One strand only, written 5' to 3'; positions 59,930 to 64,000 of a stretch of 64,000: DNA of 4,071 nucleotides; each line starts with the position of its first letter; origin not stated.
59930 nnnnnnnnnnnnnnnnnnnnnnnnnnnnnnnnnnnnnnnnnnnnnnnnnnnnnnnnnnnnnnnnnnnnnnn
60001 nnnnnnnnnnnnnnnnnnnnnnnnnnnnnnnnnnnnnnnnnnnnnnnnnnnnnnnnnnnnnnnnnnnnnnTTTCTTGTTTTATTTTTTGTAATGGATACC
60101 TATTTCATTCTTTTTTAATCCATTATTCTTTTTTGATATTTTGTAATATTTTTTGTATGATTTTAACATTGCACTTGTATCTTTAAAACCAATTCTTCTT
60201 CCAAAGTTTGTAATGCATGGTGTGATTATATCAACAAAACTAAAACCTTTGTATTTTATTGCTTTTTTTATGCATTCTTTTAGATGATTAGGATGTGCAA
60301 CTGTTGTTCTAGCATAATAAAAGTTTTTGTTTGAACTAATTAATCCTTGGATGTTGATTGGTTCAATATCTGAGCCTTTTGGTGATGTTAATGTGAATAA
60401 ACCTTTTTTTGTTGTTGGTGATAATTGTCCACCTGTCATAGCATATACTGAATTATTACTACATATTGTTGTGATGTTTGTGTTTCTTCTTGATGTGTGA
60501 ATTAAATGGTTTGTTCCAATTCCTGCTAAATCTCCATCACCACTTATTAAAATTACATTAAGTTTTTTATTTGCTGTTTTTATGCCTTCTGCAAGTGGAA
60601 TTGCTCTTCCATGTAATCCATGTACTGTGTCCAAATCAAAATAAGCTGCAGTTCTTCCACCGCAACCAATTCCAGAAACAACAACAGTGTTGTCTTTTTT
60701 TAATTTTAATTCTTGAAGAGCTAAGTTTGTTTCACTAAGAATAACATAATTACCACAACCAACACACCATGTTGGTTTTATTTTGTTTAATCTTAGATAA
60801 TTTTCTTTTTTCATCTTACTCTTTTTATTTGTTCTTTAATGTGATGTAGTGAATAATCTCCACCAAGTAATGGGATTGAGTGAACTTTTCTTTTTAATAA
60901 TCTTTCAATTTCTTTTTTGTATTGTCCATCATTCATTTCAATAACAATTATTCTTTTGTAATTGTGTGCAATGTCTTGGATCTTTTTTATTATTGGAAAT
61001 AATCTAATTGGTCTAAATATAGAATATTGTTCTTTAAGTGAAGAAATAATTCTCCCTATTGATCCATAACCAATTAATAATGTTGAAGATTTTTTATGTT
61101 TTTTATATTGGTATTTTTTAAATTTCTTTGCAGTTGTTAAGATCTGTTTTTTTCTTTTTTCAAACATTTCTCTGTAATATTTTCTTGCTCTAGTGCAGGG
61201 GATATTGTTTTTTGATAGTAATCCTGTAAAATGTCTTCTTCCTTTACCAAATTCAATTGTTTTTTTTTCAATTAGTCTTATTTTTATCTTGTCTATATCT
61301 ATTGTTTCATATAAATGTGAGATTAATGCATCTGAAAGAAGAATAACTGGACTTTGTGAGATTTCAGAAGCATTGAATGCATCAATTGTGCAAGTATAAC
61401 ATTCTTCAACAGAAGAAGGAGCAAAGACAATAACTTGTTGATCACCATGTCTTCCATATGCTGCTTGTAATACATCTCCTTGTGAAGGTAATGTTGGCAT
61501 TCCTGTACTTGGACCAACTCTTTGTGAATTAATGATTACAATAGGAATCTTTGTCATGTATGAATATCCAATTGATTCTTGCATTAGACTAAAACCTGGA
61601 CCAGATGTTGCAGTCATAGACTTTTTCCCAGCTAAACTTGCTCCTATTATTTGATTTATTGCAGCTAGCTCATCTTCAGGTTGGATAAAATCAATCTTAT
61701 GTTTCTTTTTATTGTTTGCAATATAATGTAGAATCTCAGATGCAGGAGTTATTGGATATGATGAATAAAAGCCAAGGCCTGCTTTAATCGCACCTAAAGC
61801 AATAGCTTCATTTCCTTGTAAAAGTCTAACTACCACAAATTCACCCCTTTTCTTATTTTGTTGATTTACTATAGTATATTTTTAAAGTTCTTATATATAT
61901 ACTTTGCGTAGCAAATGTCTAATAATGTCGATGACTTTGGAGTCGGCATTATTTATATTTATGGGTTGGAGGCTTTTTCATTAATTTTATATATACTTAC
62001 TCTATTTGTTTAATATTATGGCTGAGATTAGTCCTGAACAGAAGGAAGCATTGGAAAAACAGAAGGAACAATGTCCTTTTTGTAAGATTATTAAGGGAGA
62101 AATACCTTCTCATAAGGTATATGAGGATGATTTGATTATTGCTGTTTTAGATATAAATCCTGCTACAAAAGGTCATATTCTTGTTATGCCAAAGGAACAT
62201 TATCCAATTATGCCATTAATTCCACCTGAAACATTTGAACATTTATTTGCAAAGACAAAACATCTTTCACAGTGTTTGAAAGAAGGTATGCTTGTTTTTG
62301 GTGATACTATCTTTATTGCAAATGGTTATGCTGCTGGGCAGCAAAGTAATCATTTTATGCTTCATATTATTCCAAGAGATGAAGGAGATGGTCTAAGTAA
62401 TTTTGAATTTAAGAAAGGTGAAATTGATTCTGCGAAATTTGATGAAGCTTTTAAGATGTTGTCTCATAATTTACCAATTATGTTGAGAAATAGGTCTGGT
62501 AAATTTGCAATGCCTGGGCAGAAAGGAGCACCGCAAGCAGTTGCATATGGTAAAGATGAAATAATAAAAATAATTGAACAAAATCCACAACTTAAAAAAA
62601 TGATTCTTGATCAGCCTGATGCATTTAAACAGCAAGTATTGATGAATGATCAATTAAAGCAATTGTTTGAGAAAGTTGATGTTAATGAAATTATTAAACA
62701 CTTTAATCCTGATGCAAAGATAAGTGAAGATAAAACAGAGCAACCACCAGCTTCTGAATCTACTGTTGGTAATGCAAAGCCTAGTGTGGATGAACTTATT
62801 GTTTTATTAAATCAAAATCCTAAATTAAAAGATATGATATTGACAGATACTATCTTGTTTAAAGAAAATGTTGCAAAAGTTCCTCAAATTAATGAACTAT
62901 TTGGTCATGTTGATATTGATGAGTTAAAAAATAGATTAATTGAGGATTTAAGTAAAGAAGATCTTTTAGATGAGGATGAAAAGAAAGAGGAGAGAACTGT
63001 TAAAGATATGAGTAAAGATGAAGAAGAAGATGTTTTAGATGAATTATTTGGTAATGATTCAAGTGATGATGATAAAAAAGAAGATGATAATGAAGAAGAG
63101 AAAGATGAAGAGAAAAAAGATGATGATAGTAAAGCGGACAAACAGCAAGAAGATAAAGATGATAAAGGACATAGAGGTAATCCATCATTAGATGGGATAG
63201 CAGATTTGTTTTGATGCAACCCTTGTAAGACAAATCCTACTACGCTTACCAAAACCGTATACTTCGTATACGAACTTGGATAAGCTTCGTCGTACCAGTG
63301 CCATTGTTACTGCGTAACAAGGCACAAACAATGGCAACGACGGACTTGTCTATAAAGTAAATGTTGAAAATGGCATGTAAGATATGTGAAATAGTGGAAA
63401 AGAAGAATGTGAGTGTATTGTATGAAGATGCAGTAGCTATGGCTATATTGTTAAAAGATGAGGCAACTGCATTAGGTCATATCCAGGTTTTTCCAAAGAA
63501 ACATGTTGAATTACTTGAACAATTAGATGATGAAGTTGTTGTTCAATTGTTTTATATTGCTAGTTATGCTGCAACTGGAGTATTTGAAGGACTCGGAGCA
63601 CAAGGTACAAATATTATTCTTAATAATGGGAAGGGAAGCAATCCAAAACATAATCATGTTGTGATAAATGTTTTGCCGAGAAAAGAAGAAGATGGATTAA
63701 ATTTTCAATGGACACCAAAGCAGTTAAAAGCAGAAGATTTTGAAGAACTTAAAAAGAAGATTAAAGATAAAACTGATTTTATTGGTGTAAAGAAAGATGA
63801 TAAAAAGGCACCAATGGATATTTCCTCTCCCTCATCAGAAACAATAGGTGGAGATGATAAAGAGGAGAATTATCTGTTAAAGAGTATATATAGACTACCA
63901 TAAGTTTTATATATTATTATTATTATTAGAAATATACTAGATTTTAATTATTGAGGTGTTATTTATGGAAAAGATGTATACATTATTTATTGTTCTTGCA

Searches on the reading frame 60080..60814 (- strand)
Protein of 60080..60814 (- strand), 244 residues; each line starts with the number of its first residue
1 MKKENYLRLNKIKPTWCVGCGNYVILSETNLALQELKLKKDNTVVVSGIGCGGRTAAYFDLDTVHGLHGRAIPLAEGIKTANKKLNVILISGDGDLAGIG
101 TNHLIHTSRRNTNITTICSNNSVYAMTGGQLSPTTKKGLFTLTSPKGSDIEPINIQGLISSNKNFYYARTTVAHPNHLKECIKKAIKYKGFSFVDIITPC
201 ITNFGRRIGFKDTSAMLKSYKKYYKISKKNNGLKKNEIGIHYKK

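Call 61: search_protein_families(library=pfam, proteins=[window:60080-60814:-], max_evalue=0.001)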
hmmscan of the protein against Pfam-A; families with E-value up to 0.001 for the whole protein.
window:60080-60814:- (244 aa): 1 family
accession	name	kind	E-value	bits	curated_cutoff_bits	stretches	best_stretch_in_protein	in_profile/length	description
PF02775.26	TPP_enzyme_C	-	1.3e-27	96.9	21.9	1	57-196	20-151/151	Thiamine pyrophosphate enzyme, C-terminal TPP binding domain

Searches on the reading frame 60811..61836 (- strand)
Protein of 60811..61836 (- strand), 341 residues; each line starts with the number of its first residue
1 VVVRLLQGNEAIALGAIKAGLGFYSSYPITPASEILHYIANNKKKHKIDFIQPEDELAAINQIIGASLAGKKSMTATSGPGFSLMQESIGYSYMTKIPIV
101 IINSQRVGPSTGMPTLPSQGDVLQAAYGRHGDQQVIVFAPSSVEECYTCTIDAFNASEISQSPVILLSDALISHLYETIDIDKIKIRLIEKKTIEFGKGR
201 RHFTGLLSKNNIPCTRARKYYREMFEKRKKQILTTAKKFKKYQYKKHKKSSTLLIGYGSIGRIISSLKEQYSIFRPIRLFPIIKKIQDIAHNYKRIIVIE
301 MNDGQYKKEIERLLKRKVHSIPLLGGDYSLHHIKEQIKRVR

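Call 61: search_protein_families(library=pfam, proteins=[window:60811-61836:-], max_evalue=0.001)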
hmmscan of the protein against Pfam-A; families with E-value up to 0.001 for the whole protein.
window:60811-61836:- (341 aa): 1 family
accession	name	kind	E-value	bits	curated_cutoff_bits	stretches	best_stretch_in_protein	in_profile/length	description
PF01855.24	POR_N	-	1.3e-57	195.7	27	1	15-233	2-217/231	Pyruvate flavodoxin/ferredoxin oxidoreductase, thiamine diP-bdg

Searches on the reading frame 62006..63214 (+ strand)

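Call 61: search_protein_families(library=pfam, proteins=[window:62006-63214:+], max_evalue=0.001)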
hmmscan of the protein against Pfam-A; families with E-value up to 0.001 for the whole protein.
window:62006-63214:+ (402 aa): 2 families
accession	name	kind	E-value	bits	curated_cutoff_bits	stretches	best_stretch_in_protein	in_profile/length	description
PF01230.28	HIT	-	1.3e-19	71.1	21.5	1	30-126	1-97/98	HIT domain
PF11969.13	DcpS_C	-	7.4e-12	46.2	24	1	22-123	1-101/114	Scavenger mRNA decapping enzyme C-term binding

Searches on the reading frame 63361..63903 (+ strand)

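Call 61: search_protein_families(library=pfam, proteins=[window:63361-63903:+], max_evalue=0.001)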
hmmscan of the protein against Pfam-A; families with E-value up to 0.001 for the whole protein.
window:63361-63903:+ (180 aa): 1 family
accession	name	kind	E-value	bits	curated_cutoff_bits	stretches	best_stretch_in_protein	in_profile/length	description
PF01230.28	HIT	-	1e-08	36.1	21.5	1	18-109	7-97/98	HIT domain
